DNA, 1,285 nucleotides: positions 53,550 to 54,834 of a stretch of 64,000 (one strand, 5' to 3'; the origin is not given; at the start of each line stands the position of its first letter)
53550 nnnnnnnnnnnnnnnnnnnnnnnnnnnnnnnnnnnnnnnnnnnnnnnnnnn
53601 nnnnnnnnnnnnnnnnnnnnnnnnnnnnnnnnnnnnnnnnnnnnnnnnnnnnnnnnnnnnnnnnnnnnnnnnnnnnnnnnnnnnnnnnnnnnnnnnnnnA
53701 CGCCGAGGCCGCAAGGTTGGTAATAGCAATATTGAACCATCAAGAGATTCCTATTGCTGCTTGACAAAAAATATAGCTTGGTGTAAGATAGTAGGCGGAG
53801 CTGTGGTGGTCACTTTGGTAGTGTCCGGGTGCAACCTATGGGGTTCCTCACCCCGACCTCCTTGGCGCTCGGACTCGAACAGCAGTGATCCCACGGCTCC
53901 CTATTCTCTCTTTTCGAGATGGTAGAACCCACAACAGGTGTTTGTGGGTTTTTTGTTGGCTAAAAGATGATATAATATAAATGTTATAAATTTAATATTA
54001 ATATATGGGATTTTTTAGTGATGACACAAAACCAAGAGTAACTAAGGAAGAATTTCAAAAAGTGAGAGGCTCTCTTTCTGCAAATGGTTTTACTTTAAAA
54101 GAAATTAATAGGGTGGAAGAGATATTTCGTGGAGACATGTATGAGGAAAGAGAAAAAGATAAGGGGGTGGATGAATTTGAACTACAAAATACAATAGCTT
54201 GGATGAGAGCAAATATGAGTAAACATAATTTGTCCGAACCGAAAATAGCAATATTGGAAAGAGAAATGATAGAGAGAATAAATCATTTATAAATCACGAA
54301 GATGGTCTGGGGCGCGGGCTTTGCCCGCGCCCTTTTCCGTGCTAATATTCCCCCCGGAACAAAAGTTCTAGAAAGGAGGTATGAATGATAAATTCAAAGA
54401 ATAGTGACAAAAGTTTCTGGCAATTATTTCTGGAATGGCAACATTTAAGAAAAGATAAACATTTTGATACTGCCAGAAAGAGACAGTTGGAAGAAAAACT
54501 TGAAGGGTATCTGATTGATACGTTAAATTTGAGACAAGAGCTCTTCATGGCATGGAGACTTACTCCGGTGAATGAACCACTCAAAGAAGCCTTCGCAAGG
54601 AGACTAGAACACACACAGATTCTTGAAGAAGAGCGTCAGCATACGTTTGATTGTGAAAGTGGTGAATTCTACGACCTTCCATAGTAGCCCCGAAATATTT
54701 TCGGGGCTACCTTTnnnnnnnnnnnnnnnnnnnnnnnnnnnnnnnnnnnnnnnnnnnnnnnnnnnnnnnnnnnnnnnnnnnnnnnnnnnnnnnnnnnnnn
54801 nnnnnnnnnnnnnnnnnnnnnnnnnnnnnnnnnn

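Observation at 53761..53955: Promoter-to-terminator bounded 160-nt structured RNA candidate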

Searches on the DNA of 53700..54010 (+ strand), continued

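Call 56: search_with_rna_model(model_id=R1, sources=[L133, L134, L135, L101, L102, L103, L104, L105, L106, L107, L108, L109, L110, L111, L112, L113, L114, L115, L116, L117, L118, L119, L120, L121, L122, L123, L124, L125, L126, L127, L128, L129, L130, L131, L132], max_evalue=1)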
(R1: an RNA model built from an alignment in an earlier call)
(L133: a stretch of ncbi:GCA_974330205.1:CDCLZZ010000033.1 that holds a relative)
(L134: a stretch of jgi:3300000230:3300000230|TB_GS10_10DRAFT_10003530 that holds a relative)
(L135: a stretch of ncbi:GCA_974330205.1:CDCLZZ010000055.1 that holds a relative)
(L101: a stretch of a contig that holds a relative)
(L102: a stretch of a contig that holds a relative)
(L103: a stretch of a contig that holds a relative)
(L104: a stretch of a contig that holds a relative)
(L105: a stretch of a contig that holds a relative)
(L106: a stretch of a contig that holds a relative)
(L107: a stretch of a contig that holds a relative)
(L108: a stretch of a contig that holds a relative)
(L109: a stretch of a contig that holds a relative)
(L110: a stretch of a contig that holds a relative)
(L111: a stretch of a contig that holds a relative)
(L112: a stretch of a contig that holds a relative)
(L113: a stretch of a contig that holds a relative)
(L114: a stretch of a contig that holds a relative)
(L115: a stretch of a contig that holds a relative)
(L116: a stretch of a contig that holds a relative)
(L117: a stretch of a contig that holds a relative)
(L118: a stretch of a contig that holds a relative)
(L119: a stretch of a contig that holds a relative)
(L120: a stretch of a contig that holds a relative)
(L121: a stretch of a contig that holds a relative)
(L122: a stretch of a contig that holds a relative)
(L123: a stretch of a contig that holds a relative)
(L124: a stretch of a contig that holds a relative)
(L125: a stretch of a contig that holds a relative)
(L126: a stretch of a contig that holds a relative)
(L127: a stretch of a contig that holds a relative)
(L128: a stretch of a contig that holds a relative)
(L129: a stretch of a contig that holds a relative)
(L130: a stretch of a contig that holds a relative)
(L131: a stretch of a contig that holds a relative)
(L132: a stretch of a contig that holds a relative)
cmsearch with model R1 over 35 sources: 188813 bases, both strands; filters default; matches with E-value up to 1: 33.
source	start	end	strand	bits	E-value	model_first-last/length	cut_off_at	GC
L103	3342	3427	+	95.6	1.4e-26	1-86/86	no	0.58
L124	1828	1913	+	93.1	8.5e-26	1-86/86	no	0.57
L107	2075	2159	-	90.2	6.6e-25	1-86/86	no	0.59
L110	488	574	+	88.5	2.2e-24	1-86/86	no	0.56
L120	5666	5751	+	88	3.2e-24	1-86/86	no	0.56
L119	617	702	+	87.6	4.4e-24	1-86/86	no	0.63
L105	2908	2993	-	86.2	1.2e-23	1-86/86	no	0.64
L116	669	753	-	85.9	1.5e-23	1-86/86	no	0.59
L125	1515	1599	-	85.8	1.5e-23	1-86/86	no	0.65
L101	42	128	-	83.4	8.5e-23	1-86/86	no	0.56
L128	2447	2534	+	82.7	1.4e-22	1-86/86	no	0.52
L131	775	861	+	80.9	5.2e-22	1-86/86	no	0.59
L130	112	196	-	77.8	4.7e-21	1-86/86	no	0.56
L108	3701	3785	+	77.4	6.4e-21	1-86/86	no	0.56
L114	1717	1804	-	68.1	4.8e-18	1-86/86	no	0.57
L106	1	52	+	49.7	2.4e-12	35-86/86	5'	0.58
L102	7733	7773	+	23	0.00047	20-58/86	no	0.66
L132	911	989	+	20.8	0.0022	1-86/86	no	0.41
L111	5112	5193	-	18.9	0.0085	1-86/86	no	0.74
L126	480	561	+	18.9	0.0085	1-86/86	no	0.74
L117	2096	2119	+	18.7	0.01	32-55/86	no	0.54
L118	2645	2685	-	18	0.016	17-61/86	no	0.51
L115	657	725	-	17.1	0.03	1-86/86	no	0.51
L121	5021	5050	-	16.9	0.035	26-55/86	no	0.67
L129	3342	3428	+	16.2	0.06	1-86/86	no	0.55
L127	10765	10843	+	15.9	0.076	1-86/86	no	0.67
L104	305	372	+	15.8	0.08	1-86/86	no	0.56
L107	1957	2032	+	15.1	0.13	1-86/86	no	0.58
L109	3403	3439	-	14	0.29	20-58/86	no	0.7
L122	2713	2779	-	13.5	0.4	1-86/86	no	0.52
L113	6919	6963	-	13.5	0.4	17-61/86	no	0.67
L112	441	477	-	13.1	0.53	20-58/86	no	0.68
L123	308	334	+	13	0.6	29-55/86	no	0.48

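Call 67: search_with_rna_model(model_id=R1, sources=[window, L009, L013, L015, L016, L018, L020, L021, L024, L025, L026, L027, L035, L036, L040, L042, L045, L047, L049, L051, L053, L055, L057, L059, L060, L061, L062, L067, L070, L071, L073, L076, L079, L085, L088, L092, L093, L096, L097, L098, L099, L101, L103, L105, L107, L108, L110, L114, L116, L119, L124, L128, L130, L131], max_evalue=1e-8, make_alignment=true)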
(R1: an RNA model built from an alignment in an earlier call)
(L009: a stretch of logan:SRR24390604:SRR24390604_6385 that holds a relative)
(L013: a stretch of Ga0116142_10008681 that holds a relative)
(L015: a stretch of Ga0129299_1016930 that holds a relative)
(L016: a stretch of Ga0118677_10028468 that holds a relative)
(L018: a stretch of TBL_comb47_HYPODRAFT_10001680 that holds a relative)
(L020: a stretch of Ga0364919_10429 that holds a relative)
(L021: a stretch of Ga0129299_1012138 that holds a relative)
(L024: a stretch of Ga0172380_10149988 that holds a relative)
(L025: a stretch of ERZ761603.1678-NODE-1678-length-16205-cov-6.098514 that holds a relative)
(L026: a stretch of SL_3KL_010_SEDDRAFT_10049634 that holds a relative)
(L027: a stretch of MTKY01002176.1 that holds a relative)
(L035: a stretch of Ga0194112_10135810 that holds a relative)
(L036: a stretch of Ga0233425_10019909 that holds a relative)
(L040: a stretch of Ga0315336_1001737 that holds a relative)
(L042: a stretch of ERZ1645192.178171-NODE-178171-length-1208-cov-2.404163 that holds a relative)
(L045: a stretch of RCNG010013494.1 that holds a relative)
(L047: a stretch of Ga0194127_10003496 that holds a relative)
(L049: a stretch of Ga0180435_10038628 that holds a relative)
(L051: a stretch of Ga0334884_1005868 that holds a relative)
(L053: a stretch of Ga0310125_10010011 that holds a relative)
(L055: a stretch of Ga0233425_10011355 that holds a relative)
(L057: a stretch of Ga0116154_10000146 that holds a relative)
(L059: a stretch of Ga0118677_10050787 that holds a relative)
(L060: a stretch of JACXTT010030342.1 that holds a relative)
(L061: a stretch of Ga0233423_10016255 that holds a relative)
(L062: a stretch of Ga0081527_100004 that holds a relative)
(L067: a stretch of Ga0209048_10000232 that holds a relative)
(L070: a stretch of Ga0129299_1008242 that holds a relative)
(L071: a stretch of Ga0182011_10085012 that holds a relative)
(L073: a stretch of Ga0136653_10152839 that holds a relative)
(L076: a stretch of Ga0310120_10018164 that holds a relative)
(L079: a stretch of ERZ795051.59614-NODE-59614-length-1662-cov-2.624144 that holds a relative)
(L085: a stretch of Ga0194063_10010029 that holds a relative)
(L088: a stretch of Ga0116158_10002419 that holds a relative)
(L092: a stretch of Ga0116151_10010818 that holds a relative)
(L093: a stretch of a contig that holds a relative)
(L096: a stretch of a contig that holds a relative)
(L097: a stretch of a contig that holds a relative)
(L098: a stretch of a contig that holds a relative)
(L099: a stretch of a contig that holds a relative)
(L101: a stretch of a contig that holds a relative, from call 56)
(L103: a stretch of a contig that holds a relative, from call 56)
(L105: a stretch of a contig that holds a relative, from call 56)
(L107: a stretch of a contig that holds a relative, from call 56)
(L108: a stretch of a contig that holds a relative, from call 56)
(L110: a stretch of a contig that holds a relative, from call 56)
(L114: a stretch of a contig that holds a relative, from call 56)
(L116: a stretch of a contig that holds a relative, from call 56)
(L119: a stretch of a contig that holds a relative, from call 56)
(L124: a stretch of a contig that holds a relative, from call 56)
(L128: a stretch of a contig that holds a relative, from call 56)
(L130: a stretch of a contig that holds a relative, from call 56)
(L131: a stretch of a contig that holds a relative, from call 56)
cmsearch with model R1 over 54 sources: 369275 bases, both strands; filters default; matches with E-value up to 1e-8: 55.
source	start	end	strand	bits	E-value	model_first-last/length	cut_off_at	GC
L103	3342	3427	+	95.6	2.8e-26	1-86/86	no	0.58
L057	1320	1405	+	95.5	2.9e-26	1-86/86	no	0.55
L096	1572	1657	-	93.3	1.4e-25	1-86/86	no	0.57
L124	1828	1913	+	93.1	1.7e-25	1-86/86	no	0.57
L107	2075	2159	-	90.2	1.3e-24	1-86/86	no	0.59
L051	3191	3275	+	89.6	2.1e-24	1-86/86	no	0.6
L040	3623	3709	+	88.7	3.7e-24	1-86/86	no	0.56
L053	557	643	-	88.7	3.8e-24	1-86/86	no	0.56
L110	488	574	+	88.5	4.3e-24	1-86/86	no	0.56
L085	1691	1776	+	88.4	4.9e-24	1-86/86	no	0.6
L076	1149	1235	+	88.1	5.9e-24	1-86/86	no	0.57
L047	9434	9519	-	88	6.2e-24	1-86/86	no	0.56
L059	3065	3149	-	88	6.2e-24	1-86/86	no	0.58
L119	617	702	+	87.6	8.6e-24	1-86/86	no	0.63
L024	1003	1088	+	87.2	1.1e-23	1-86/86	no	0.56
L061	1497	1581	-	87.2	1.2e-23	1-86/86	no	0.62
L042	911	996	+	87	1.3e-23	1-86/86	no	0.63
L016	4053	4137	+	86.6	1.7e-23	1-86/86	no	0.61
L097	968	1054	+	86.2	2.2e-23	1-86/86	no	0.57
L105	2908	2993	-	86.2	2.4e-23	1-86/86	no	0.64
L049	3389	3473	-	86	2.6e-23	1-86/86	no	0.64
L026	1899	1983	+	85.9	2.8e-23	1-86/86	no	0.6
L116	669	753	-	85.9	2.9e-23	1-86/86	no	0.59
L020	446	530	-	85.8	3e-23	1-86/86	no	0.65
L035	1571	1656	+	85.2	4.6e-23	1-86/86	no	0.57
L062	3112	3195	+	84.6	7.3e-23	1-86/86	no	0.6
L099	1531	1618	-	84.3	9.1e-23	1-86/86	no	0.52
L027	365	450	+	84.1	1e-22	1-86/86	no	0.58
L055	5927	6011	+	83.6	1.4e-22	1-86/86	no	0.66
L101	42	128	-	83.4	1.7e-22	1-86/86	no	0.56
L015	190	274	+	82.9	2.4e-22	1-86/86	no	0.59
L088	2341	2425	-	82.8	2.6e-22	1-86/86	no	0.61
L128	2447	2534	+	82.7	2.7e-22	1-86/86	no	0.52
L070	4212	4296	-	82.6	2.9e-22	1-86/86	no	0.56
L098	2951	3036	-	82.5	3.2e-22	1-86/86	no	0.66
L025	9392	9479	-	81.1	8.4e-22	1-86/86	no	0.57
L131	775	861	+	80.9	1e-21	1-86/86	no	0.59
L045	3405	3490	-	79.4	2.8e-21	1-86/86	no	0.63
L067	9967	10051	+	78.9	4.2e-21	1-86/86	no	0.64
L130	112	196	-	77.8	9.2e-21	1-86/86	no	0.56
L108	3701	3785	+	77.4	1.2e-20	1-86/86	no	0.56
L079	460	543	-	75.9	3.7e-20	1-86/86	no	0.57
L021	2441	2524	+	75.2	5.9e-20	1-86/86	no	0.6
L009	6847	6930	-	74.4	1.1e-19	1-86/86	no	0.64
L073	46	131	-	69.5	3.5e-18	1-86/86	no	0.58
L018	10106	10190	+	69.3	3.9e-18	1-86/86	no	0.68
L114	1717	1804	-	68.1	9.3e-18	1-86/86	no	0.57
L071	1189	1274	+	67.3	1.7e-17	1-86/86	no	0.55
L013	7576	7661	+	65.8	4.9e-17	1-86/86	no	0.45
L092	4595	4678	+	65.2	7.6e-17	1-86/86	no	0.46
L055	1614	1697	-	63.4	2.7e-16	1-86/86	no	0.58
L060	1758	1843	-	63.4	2.7e-16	1-86/86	no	0.63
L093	2393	2474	-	63.2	3.1e-16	1-86/86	no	0.52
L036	1071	1154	+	63.1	3.4e-16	1-86/86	no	0.64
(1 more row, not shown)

Alignment A2: 55 matches aligned to the model, 89 columns, each read 5' to 3' on its own strand. Consensus structure (alignment columns), stored with it:
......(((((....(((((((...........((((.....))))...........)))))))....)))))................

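Call 71: search_dna_similar(query=window:53797-53955:+, collection=plasmids, mode=distant, max_evalue=0.01)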
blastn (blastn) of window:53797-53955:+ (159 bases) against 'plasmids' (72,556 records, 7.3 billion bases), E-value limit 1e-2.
No match.

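Call 72: search_dna_similar(query=window:53797-53955:+, collection=phages, mode=distant, max_evalue=0.01)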
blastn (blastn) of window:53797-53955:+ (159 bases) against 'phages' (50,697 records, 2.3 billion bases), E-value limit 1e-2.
No match.
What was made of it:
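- Tried and rejected: Plasmids and phages: no hits (calls 71, 72).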

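Call 77: search_with_rna_model(model_id=R1, sources=[L136, L137, L138, L139, L140], max_evalue=5)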
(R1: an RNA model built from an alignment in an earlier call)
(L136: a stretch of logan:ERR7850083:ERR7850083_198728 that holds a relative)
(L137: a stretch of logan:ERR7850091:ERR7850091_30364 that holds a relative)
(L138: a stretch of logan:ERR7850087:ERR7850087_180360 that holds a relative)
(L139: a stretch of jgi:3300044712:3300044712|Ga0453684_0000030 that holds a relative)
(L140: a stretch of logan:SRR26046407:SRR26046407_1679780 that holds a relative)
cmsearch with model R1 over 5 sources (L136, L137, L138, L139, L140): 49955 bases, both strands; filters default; matches with E-value up to 5: 0.
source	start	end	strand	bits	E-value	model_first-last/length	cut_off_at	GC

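Call 88: search_with_rna_model(model_id=R1, source=L141, max_evalue=1, show_alignments=2)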
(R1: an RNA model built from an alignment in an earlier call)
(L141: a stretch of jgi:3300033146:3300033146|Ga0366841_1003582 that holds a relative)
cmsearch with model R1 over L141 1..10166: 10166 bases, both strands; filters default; matches with E-value up to 1: 1.
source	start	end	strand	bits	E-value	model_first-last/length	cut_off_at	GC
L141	6170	6254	-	89.5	5.9e-26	1-86/86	no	0.58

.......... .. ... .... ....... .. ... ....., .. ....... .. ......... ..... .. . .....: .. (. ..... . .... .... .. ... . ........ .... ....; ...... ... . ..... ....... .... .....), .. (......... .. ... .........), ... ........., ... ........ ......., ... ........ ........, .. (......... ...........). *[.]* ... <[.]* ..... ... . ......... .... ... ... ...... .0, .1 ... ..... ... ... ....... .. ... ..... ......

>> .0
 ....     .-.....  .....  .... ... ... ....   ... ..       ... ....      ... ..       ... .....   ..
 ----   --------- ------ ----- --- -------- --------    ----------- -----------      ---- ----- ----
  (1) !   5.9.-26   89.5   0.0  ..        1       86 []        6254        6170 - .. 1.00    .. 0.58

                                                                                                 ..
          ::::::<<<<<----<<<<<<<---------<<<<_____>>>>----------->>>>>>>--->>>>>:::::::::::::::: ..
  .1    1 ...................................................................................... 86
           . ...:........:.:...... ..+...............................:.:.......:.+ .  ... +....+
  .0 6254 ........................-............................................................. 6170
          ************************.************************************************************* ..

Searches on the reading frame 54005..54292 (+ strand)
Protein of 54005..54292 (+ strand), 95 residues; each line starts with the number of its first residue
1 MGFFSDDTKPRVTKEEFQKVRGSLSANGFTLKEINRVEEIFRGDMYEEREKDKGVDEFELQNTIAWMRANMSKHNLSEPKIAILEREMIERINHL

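Call 11: search_protein_families(library=pfam, proteins=[window:54005-54292:+], max_evalue=0.1)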
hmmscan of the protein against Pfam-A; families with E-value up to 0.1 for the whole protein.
window:54005-54292:+ (95 aa): 0 families

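Call 12: find_encoding_contigs(protein=window:54005-54292:+, flank=3000, max_places=10)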
Protein window:54005-54292:+ (95 aa): 1 contig read that carries it; 1 place shown.
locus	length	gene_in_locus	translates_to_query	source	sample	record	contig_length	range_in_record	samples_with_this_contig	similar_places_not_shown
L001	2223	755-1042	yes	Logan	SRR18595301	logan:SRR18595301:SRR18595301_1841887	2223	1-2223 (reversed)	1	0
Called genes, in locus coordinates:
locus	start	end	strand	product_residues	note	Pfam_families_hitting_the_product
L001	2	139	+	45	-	?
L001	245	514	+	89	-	-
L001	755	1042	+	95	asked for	-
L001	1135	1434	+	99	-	-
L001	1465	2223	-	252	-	?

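Call 84: search_protein_families(library=ncbifam, proteins=[window:54005-54292:+], max_evalue=0.1)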
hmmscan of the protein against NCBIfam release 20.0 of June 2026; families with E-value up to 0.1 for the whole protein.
window:54005-54292:+ (95 aa): 0 families

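Call 85: search_protein_families(library=padloc, proteins=[window:54005-54292:+], max_evalue=0.1)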
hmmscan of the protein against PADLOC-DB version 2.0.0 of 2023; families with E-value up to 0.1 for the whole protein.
window:54005-54292:+ (95 aa): 0 families

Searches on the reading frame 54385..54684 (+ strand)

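Call 11: search_protein_families(library=pfam, proteins=[window:54385-54684:+], max_evalue=0.1)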
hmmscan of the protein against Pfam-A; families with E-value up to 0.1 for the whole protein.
window:54385-54684:+ (99 aa): 1 family
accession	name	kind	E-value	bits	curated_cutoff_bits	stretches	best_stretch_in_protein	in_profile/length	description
PF20547.3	DUF6761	-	0.072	13.6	27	0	20-49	41-70/82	Family of unknown function (DUF6761)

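Call 84: search_protein_families(library=ncbifam, proteins=[window:54385-54684:+], max_evalue=0.1)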
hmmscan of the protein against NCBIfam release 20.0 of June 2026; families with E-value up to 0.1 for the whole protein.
window:54385-54684:+ (99 aa): 0 families

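Call 85: search_protein_families(library=padloc, proteins=[window:54385-54684:+], max_evalue=0.1)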
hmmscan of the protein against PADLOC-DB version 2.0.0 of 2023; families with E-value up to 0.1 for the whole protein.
window:54385-54684:+ (99 aa): 0 families
